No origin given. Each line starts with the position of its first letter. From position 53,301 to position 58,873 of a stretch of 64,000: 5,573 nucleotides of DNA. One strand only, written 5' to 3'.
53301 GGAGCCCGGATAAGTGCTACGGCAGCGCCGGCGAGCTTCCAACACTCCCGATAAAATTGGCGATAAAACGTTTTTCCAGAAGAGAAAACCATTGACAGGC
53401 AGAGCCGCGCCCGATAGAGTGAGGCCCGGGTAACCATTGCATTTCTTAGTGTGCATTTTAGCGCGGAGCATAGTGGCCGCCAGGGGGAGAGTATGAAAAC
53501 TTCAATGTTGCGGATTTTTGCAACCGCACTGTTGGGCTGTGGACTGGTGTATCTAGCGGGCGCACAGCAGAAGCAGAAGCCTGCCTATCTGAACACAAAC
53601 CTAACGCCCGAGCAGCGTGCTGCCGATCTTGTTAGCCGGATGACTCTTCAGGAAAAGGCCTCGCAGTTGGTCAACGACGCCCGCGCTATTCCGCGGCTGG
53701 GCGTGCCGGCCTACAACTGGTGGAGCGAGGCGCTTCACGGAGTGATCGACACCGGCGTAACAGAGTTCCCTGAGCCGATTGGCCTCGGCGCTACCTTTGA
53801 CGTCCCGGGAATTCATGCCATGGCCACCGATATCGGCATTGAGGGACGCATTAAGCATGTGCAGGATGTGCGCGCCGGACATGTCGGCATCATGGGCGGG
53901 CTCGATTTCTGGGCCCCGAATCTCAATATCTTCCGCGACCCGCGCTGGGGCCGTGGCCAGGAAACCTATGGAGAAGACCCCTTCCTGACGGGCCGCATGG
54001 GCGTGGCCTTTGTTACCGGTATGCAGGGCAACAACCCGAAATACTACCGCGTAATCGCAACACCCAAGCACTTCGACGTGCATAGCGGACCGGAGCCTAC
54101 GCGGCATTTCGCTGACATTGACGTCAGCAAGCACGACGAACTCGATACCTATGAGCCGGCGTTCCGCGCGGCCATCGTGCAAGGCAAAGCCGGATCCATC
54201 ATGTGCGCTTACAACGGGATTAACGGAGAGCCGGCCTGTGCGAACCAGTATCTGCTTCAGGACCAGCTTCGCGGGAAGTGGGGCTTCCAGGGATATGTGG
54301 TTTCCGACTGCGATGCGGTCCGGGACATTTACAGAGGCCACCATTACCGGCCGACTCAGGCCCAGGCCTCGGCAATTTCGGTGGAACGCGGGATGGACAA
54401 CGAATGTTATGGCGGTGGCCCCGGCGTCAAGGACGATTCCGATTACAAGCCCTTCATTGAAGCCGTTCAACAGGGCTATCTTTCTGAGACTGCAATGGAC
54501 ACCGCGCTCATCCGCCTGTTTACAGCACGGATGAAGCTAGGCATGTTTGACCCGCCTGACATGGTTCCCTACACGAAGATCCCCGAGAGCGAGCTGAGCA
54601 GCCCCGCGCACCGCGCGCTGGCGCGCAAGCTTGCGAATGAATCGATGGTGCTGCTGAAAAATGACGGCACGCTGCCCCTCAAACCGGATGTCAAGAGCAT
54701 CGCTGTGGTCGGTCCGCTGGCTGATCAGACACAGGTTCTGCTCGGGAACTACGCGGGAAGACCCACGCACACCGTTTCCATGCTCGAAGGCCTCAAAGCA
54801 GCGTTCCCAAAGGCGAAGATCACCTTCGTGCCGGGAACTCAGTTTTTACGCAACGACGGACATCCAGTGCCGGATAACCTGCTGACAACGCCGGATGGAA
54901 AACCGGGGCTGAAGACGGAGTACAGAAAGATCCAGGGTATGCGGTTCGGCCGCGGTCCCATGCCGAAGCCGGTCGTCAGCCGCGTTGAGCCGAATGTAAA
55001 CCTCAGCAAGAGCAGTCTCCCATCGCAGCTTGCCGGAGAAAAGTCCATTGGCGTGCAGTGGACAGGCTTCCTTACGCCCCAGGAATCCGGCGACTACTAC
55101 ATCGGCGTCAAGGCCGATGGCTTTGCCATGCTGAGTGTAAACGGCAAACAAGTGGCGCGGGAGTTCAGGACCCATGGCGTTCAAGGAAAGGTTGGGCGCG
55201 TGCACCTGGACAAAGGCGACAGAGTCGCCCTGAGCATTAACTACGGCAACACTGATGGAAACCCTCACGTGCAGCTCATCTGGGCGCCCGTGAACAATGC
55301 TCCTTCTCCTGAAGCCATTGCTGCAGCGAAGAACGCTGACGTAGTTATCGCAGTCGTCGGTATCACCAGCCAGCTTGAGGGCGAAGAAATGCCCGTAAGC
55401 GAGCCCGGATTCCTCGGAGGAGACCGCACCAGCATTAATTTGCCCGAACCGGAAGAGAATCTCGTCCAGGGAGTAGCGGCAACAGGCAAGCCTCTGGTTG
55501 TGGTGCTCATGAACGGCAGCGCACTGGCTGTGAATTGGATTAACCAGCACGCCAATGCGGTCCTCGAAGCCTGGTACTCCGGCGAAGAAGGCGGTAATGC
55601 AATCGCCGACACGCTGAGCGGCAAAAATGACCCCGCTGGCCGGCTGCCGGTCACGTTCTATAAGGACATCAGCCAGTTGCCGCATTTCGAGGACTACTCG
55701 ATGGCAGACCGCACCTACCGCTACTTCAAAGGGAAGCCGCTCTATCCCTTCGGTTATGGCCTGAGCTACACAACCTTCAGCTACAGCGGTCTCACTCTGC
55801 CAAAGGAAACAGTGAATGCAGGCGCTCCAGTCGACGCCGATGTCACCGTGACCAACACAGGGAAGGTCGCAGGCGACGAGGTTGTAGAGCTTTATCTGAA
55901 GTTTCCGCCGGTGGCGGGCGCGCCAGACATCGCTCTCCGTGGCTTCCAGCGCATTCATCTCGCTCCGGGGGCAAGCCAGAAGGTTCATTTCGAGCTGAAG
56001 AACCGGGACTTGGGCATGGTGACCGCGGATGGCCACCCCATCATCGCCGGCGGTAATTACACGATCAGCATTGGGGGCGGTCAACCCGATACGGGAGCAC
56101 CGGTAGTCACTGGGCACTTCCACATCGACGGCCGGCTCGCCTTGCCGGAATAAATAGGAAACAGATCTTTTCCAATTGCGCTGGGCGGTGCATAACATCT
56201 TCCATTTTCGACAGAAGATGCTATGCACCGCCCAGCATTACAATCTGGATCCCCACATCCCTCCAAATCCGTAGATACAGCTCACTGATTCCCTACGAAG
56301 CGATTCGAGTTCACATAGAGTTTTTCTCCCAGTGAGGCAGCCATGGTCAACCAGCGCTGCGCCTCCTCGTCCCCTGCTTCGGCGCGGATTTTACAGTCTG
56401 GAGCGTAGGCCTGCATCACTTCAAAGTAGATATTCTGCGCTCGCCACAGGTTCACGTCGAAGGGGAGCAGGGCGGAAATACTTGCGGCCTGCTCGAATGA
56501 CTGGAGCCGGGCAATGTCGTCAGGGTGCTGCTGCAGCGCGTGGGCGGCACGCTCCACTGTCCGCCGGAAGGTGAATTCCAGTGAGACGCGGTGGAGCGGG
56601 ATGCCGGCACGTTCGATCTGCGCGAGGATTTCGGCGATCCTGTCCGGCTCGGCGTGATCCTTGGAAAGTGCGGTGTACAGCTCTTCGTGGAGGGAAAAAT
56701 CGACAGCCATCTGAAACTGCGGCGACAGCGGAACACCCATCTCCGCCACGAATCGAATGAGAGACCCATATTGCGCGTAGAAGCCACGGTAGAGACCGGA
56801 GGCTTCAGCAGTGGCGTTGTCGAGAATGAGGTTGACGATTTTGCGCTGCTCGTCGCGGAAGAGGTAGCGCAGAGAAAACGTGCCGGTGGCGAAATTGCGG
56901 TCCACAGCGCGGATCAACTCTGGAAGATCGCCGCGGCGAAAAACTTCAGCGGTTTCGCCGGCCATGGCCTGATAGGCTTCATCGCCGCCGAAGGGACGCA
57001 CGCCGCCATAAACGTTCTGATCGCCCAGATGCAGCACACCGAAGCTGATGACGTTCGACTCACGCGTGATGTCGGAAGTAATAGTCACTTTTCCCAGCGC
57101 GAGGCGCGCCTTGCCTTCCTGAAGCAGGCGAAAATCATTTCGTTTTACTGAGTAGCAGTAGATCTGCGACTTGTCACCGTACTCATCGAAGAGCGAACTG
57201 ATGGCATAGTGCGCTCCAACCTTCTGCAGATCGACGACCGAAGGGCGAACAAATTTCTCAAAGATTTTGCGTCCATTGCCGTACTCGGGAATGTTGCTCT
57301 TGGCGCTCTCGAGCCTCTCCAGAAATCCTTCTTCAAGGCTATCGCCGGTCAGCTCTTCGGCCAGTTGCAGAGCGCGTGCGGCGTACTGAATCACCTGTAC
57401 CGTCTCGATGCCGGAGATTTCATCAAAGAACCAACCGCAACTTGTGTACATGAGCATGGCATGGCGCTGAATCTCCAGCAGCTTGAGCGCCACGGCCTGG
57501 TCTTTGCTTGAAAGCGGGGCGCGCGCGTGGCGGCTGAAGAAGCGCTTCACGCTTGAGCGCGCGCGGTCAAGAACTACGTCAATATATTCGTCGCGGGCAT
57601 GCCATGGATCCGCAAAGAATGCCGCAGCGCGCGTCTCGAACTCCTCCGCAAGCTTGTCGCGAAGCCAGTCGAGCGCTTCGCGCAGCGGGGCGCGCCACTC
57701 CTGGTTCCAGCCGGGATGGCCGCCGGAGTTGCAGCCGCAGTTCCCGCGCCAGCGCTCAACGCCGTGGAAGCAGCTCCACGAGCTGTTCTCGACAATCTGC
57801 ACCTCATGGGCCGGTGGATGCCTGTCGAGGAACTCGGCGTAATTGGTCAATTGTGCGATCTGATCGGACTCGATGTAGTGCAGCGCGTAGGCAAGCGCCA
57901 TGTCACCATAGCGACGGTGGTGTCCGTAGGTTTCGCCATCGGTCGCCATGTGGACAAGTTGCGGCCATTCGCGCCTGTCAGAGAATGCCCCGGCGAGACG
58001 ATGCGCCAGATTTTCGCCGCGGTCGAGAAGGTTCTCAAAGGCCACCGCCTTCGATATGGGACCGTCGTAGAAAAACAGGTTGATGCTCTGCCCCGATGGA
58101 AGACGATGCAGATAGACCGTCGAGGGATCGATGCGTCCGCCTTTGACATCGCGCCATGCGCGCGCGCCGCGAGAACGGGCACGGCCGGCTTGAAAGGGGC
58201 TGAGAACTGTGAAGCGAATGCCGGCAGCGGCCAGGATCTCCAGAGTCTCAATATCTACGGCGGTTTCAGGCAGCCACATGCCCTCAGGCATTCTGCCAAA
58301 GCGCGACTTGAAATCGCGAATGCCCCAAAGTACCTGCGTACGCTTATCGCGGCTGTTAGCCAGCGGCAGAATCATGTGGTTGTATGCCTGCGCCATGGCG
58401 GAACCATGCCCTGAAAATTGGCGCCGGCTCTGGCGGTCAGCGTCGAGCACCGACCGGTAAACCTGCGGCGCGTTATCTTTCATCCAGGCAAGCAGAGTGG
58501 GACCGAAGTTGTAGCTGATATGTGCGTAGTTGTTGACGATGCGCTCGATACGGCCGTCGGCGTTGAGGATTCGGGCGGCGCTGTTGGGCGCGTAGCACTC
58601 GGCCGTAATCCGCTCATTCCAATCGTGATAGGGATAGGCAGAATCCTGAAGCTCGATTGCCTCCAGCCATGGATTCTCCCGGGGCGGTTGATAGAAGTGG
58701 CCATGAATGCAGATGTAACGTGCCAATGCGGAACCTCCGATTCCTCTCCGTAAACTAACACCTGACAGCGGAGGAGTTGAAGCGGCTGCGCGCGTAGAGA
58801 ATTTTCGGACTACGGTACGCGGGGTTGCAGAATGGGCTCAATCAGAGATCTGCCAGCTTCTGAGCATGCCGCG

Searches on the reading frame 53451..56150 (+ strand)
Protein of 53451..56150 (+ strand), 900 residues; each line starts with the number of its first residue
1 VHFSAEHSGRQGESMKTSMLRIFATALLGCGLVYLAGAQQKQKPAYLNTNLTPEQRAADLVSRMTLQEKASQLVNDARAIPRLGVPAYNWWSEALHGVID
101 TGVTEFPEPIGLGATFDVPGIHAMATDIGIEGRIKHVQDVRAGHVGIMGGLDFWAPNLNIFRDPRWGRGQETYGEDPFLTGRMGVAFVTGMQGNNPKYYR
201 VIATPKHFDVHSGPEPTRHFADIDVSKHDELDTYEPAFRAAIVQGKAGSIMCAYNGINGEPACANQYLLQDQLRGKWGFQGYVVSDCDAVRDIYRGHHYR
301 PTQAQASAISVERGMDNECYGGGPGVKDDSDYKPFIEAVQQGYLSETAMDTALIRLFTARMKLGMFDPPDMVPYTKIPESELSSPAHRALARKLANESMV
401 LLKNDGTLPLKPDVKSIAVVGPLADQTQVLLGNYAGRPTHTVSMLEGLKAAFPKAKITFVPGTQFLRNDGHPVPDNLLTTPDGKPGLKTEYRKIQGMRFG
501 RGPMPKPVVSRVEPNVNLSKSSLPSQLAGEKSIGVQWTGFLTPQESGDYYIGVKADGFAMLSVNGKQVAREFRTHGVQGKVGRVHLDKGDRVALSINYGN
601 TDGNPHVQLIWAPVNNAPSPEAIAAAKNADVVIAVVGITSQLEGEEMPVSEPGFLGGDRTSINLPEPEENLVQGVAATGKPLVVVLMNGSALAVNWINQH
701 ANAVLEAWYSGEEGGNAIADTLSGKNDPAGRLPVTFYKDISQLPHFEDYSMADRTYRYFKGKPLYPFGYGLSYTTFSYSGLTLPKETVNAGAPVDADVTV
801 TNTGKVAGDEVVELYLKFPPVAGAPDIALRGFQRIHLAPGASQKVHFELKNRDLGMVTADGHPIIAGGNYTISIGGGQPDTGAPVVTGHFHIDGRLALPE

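Call 87: search_protein_families(library=pfam, proteins=[window:53451-56150:+], max_evalue=0.00001)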
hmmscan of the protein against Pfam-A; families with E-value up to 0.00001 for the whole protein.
window:53451-56150:+ (900 aa): 4 families
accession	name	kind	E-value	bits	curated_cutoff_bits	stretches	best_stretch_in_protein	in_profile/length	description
PF01915.27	Glyco_hydro_3_C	-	5.2e-59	200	31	1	399-773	1-200/200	Glycosyl hydrolase family 3 C-terminal domain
PF00933.27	Glyco_hydro_3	-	2.3e-39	136.1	27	1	68-358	43-315/316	Glycosyl hydrolase family 3 N terminal domain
PF14310.12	Fn3-like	-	5.2e-15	55.8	25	1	810-876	1-69/71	Fibronectin type III-like domain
PF07691.17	PA14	-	2.3e-10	40.9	24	1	506-615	18-137/147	PA14 domain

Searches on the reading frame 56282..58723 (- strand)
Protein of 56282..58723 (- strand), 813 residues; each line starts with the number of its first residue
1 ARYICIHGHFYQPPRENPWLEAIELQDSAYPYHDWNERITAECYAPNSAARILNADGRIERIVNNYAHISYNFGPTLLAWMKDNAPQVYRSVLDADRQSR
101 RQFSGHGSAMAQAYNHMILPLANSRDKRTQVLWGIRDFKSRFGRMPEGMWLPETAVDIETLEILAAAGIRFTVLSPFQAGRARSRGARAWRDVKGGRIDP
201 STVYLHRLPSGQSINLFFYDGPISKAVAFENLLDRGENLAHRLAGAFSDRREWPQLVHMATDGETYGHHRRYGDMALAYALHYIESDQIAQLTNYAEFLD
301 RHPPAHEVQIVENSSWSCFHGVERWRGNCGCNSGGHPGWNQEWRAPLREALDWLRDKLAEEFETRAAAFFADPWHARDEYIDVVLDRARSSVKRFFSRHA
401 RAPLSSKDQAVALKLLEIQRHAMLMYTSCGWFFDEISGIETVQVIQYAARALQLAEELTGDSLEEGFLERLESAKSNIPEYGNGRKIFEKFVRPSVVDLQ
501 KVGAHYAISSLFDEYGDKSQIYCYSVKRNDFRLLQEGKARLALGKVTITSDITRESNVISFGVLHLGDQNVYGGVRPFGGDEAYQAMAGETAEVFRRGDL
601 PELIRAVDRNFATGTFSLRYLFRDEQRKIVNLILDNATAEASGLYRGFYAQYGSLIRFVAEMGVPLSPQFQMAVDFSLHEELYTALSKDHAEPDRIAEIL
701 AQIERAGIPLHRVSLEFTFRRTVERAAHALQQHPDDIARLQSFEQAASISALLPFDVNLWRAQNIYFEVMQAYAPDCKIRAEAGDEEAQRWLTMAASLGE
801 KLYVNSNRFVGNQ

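Call 87: search_protein_families(library=pfam, proteins=[window:56282-58723:-], max_evalue=0.00001)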
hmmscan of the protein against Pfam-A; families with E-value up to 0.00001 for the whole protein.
window:56282-58723:- (813 aa): 2 families
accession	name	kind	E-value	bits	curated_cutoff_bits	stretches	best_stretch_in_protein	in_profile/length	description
PF12055.13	DUF3536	-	2.8e-122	408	25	1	339-622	1-284/284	Domain of unknown function (DUF3536)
PF03065.20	Glyco_hydro_57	-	2.4e-21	76.8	21.2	1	92-308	90-288/291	Glycosyl hydrolase family 57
